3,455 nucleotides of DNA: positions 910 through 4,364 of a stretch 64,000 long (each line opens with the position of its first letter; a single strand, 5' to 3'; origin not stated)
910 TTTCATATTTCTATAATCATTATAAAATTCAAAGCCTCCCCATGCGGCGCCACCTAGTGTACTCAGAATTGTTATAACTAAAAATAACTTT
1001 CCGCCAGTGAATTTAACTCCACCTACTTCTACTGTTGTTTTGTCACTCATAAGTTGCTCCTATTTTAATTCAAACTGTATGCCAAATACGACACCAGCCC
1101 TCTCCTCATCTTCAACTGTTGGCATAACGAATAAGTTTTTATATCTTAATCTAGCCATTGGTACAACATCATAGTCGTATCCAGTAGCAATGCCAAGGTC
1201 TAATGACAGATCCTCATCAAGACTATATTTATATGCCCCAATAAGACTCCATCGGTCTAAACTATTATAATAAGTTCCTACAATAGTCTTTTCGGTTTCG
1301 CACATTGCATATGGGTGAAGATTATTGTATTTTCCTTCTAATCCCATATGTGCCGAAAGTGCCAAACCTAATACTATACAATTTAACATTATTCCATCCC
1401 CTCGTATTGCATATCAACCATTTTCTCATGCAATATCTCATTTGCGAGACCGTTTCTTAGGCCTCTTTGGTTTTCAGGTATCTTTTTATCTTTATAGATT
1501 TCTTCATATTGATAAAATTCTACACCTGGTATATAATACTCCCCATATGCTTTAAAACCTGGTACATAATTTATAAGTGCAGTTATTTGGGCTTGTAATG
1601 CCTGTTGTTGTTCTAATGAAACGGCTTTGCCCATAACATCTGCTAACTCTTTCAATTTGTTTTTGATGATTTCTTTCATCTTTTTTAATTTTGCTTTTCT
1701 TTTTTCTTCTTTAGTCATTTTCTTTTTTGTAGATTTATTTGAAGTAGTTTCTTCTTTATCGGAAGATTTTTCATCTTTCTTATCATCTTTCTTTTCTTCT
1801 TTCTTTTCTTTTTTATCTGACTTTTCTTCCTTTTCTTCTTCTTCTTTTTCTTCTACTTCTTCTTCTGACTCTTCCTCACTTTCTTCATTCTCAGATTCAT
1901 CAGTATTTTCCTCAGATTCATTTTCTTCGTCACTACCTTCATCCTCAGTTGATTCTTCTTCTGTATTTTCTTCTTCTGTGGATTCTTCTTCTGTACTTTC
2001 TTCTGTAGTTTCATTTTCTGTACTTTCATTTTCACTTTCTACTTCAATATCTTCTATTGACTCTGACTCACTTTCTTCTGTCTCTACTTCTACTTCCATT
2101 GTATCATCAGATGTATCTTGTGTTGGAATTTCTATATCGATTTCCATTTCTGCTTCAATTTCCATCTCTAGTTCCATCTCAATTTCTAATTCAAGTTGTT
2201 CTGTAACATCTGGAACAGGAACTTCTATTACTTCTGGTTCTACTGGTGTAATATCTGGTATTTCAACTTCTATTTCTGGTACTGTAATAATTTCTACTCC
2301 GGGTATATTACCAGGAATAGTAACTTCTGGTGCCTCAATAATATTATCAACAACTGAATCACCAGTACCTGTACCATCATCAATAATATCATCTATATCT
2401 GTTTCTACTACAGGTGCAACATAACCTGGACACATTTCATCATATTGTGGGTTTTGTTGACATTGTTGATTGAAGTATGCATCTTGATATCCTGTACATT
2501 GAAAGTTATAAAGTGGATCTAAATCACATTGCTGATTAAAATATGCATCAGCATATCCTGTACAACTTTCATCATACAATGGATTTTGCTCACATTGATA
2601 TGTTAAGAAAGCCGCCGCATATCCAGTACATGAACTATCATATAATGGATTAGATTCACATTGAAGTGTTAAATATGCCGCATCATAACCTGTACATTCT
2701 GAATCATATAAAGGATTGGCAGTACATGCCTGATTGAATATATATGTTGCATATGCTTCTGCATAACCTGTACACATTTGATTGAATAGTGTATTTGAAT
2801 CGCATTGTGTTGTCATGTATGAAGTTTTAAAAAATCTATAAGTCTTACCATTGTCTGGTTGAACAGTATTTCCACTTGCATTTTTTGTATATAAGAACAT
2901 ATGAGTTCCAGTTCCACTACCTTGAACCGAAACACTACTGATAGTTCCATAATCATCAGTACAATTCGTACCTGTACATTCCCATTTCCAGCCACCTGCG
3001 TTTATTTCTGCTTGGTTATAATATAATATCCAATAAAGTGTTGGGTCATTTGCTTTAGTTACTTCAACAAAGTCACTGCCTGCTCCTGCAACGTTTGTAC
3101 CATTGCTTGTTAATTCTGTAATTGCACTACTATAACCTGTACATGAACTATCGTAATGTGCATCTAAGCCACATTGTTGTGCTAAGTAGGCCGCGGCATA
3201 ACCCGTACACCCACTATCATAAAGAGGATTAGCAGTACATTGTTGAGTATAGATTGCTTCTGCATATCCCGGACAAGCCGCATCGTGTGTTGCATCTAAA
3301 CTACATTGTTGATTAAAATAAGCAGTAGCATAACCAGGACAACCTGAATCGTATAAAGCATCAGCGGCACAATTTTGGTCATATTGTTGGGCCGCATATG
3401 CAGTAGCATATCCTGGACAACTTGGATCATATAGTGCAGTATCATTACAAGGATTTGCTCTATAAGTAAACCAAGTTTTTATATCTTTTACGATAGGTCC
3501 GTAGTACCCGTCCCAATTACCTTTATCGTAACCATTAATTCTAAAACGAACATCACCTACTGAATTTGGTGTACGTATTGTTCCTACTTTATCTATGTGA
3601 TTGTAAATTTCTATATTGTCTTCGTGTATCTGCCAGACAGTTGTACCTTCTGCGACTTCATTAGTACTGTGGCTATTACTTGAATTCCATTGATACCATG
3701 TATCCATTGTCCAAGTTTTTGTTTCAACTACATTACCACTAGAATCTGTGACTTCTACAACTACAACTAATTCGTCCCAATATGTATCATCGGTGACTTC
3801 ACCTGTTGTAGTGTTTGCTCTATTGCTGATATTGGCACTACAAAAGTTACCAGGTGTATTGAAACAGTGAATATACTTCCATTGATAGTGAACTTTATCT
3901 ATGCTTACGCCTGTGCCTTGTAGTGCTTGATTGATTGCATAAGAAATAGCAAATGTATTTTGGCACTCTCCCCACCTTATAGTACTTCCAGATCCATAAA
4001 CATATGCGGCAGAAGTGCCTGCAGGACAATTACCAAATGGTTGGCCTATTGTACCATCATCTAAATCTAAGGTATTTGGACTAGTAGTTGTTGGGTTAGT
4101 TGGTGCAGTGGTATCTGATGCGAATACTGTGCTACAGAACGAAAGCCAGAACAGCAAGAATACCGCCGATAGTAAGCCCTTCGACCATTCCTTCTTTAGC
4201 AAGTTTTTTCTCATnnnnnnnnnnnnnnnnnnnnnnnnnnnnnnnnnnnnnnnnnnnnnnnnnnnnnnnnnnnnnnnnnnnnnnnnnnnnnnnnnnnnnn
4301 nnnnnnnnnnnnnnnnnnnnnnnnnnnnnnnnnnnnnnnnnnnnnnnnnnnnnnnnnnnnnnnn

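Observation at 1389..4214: Exported 941-aa protein with 11 novel Cys-pair repeats and an extreme acidic-then-basic tail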

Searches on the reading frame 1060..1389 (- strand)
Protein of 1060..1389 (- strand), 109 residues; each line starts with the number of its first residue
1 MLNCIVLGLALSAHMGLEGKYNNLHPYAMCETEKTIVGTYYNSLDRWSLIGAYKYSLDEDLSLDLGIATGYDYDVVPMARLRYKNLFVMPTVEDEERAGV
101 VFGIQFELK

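Call 3: search_protein_families(library=pfam, proteins=[window:1060-1389:-], max_evalue=1)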
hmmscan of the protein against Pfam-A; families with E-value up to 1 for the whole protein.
window:1060-1389:- (109 aa): 0 families

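Call 4: search_protein_families(library=phrogs, proteins=[window:1060-1389:-], max_evalue=0.01)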
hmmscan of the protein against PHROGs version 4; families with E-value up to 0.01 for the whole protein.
window:1060-1389:- (109 aa): 1 family
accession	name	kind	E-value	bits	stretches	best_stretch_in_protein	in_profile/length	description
phrog_3600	-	moron, auxiliary metabolic gene and host takeover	1.2e-13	51.8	1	6-107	188-306/315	antimicrobial peptide resistance and lipid A acylation protein PagP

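Call 11: search_protein_families(library=ncbifam, proteins=[window:1060-1389:-], max_evalue=1)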
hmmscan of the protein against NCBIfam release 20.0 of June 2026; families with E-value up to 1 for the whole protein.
window:1060-1389:- (109 aa): 0 families

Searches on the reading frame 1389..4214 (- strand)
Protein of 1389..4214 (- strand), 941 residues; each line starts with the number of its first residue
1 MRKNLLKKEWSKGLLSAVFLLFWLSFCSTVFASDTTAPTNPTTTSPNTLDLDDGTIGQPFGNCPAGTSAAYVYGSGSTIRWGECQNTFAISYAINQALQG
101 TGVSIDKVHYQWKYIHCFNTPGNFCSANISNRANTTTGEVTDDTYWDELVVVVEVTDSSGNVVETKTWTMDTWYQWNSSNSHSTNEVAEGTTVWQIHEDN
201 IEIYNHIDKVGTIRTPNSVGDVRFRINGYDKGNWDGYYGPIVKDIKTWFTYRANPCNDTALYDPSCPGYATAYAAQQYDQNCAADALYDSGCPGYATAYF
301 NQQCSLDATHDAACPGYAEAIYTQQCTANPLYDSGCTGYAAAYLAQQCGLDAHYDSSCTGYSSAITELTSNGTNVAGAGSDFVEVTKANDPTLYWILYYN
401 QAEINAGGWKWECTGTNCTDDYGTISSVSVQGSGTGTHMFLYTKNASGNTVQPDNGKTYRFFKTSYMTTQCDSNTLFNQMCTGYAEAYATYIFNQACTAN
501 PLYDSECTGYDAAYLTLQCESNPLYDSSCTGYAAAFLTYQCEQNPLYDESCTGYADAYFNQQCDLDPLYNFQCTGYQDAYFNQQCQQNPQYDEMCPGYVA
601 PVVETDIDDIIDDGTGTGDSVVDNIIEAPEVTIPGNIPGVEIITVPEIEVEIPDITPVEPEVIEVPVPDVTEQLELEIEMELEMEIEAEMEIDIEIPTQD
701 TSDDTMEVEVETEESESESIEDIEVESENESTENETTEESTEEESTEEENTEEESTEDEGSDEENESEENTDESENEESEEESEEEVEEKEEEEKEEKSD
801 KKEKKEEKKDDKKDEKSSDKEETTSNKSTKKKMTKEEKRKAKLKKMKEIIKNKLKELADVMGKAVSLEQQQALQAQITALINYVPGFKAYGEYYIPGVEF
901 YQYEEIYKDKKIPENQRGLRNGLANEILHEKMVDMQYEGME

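Call 3: search_protein_families(library=pfam, proteins=[window:1389-4214:-], max_evalue=1)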
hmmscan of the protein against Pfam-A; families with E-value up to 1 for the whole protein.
window:1389-4214:- (941 aa): 0 families

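Call 4: search_protein_families(library=phrogs, proteins=[window:1389-4214:-], max_evalue=0.01)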
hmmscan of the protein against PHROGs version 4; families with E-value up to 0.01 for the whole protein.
window:1389-4214:- (941 aa): 0 families

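Call 6: search_dna_similar(query=window:1389-4214:-, collection=phages, mode=protein, max_rows=30)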
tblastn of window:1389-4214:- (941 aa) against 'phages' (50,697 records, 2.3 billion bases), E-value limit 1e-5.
No match.

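Call 11: search_protein_families(library=ncbifam, proteins=[window:1389-4214:-], max_evalue=1)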
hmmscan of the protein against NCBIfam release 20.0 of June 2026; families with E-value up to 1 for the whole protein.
window:1389-4214:- (941 aa): 2 families
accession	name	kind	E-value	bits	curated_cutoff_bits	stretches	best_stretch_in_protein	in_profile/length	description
NF033845.1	MSCRAMM_ClfB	exception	0.015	13.3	999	1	656-822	550-714/871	MSCRAMM family adhesin clumping factor ClfB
NF033609.2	MSCRAMM_ClfA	exception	0.93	7.1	1150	0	702-839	746-888/934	MSCRAMM family adhesin clumping factor ClfA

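Call 35: predict_structure(alignment_id=A1)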
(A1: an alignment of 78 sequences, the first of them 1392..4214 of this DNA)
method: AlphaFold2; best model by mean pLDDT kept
length: 941 residues; sequences in the alignment: 78
mean_pLDDT: 65.4   pTM: 0.39
mean pLDDT of the five models: 65.4, 63.2, 62.2, 60.3, 57.9
residues with pLDDT >= 90: 97; 70-90: 436; 50-70: 109; < 50: 299
segments of 3 or more residues with pLDDT < 50: 1-8, 25-34, 360-364, 603-675, 677-679, 688-833, 887-927, 936-941
pLDDT, mean of each block of 10 residues (from residue 1): 46 54 45 58 90 81 77 85 89 83 89 86 81 85 82 91 90 85 88 93 88 87 92 74 94 87 86 89 90 90 87 85 85 82 72 55 61 82 86 81 82 75 86 80 85 83 80 76 77 81 84 85 86 87 85 85 84 85 81 77 45 32 30 28 31 32 32 46 49 30 28 26 26 28 27 26 25 25 29 27 27 25 31 52 66 68 54 66 54 37 36 36 50 50 35
secondary structure, 60 per line:
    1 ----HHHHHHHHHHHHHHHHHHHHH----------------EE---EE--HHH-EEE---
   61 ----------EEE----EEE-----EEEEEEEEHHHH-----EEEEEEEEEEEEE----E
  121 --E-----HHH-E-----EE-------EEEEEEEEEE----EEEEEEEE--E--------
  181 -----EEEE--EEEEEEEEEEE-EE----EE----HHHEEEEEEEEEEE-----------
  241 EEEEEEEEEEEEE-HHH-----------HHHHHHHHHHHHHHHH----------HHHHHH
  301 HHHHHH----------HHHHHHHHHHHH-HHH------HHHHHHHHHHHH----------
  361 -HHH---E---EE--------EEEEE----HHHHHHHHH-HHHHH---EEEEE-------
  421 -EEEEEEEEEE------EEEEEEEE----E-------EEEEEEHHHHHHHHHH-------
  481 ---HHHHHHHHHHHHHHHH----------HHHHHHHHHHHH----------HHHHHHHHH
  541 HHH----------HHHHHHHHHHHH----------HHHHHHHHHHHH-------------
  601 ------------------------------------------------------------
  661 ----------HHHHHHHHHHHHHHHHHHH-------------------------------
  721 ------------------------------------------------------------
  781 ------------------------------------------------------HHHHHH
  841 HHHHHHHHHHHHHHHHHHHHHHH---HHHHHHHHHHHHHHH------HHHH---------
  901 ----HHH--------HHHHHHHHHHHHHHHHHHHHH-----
elements in order (helices of 4 or more, strands of 3 or more residues): H5-25 E55-57 E71-73 E78-80 E86-93 H94-97 E103-115 E148-157 E162-169 E186-189 E192-202 E219-229 E241-253 H269-284 H295-306 H317-328 H339-350 E382-386 H391-399 H401-405 E409-413 E422-431 E438-445 E458-463 H464-473 H484-499 H510-521 H532-543 H554-565 H576-587 H671-689 H835-863 H867-881 H888-891 H916-936

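Call 37: fold_search(model_id=the predicted structure, library=pdb)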
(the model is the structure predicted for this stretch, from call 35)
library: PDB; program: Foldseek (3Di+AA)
matches with E <= 10: 806; with E <= 0.001: 45
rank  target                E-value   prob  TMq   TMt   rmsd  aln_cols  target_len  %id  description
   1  2df7_Q                3.0e-05  0.97  0.08  0.16  21.3       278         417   12  Crystal structure of infectious bursal disease virus VP2 subviral particle (released 2006-06-27)
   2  2df7_E                4.1e-05  0.96  0.08  0.16  21.5       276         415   11  Crystal structure of infectious bursal disease virus VP2 subviral particle (released 2006-06-27)
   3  2df7_K                5.8e-05  0.95  0.08  0.16  21.3       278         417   12  Crystal structure of infectious bursal disease virus VP2 subviral particle (released 2006-06-27)
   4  2df7_O                6.5e-05  0.93  0.08  0.16  22.0       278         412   12  Crystal structure of infectious bursal disease virus VP2 subviral particle (released 2006-06-27)
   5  2e31_A                7.3e-05  1.00  0.11  0.38   8.5       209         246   11  Structural basis for selection of glycosylated substrate by SCFFbs1 ubiquitin ligase (released 2007-03-20)
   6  7vrp_J                7.3e-05  0.75  0.07  0.14  23.6       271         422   12  Structure of infectious bursal disease virus Gx strain (released 2022-03-30)
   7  2e32_A                7.7e-05  1.00  0.10  0.37   8.6       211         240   10  Structural basis for selection of glycosylated substrate by SCFFbs1 ubiquitin ligase (released 2007-03-20)
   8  2df7_S                8.1e-05  0.94  0.08  0.16  20.8       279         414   11  Crystal structure of infectious bursal disease virus VP2 subviral particle (released 2006-06-27)
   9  2df7_J                8.1e-05  0.82  0.07  0.14  23.6       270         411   13  Crystal structure of infectious bursal disease virus VP2 subviral particle (released 2006-06-27)
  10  2df7_G                8.6e-05  0.82  0.07  0.14  23.4       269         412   13  Crystal structure of infectious bursal disease virus VP2 subviral particle (released 2006-06-27)
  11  7vrp_F                8.6e-05  0.69  0.06  0.12  23.5       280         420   10  Structure of infectious bursal disease virus Gx strain (released 2022-03-30)
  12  8zuh_C                9.1e-05  1.00  0.13  0.44   6.1       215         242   10  Crystal structure of bovine Fbs2/Skp1/Man3GlcNAc2 complex (released 2024-09-04)
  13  1umh                  9.1e-05  1.00  0.11  0.50  10.4       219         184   11  Structural basis of sugar-recognizing ubiquitin ligase (released 2004-04-06)
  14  2df7_H                9.6e-05  0.93  0.08  0.16  20.8       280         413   11  Crystal structure of infectious bursal disease virus VP2 subviral particle (released 2006-06-27)
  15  8zuh_A                1.1e-04  1.00  0.12  0.38  11.2       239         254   11  Crystal structure of bovine Fbs2/Skp1/Man3GlcNAc2 complex (released 2024-09-04)
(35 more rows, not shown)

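Call 64: fold_search(model_id=the predicted structure, library=viral)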
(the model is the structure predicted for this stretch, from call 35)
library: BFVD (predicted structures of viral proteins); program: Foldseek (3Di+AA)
matches with E <= 10: 428; with E <= 0.001: 39
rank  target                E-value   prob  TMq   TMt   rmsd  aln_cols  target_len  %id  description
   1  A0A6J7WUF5            2.2e-24  1.00  0.21  0.31  43.7       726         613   19  Uncharacterized protein [uncultured Caudovirales phage]
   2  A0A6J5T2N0            1.8e-15  1.00  0.13  0.16  47.0      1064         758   13  Uncharacterized protein [uncultured Caudovirales phage]
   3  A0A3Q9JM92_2          2.1e-09  1.00  0.12  0.10  50.7       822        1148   10  (no name in the UniProt tables at hand)
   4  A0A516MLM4            1.7e-07  1.00  0.14  0.29  21.1       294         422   12  (no name in the UniProt tables at hand)
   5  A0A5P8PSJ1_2          2.6e-07  0.99  0.09  0.07  36.5       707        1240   12  Tail protein [Acinetobacter phage VB_ApiP_XC38]
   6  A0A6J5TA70            5.4e-07  1.00  0.10  0.28  13.3       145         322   24  Curlin associated [uncultured Caudovirales phage]
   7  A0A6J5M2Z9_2          6.0e-06  0.99  0.10  0.10  24.4       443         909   11  Fibronectin type III [uncultured Caudovirales phage]
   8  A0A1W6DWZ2            8.0e-06  1.00  0.13  0.11   7.2       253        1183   13  F5/8 type C domain protein [Sphingobium phage Lacusarx]
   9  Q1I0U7                1.1e-05  0.98  0.09  0.15  23.4       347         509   10  Putative outer capsid protein VP5 [Micromonas pusilla reovirus (isolate Netherlands/2005)]
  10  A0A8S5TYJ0            1.1e-05  0.72  0.07  0.11  23.1       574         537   10  Uncharacterized protein [Siphoviridae sp. ctDsE1]
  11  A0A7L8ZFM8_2          3.3e-05  1.00  0.10  0.10   9.1       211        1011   12  (no name in the UniProt tables at hand)
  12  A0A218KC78            3.6e-05  0.80  0.08  0.10  25.9       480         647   10  CBM-cenC domain-containing protein [Bacillus phage PBC2]
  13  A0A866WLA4            3.9e-05  0.47  0.08  0.06  32.3       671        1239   10  Polyprotein (Fragment) [Aedes birnavirus]
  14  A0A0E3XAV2            4.6e-05  0.93  0.10  0.14  29.5       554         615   10  Minor tail protein [Gordonia phage Gmala1]
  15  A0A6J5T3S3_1          5.7e-05  0.96  0.09  0.08  37.6       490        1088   11  Concanavalin A-like lectin/glucanases superfamily [uncultured Caudovirales phage]
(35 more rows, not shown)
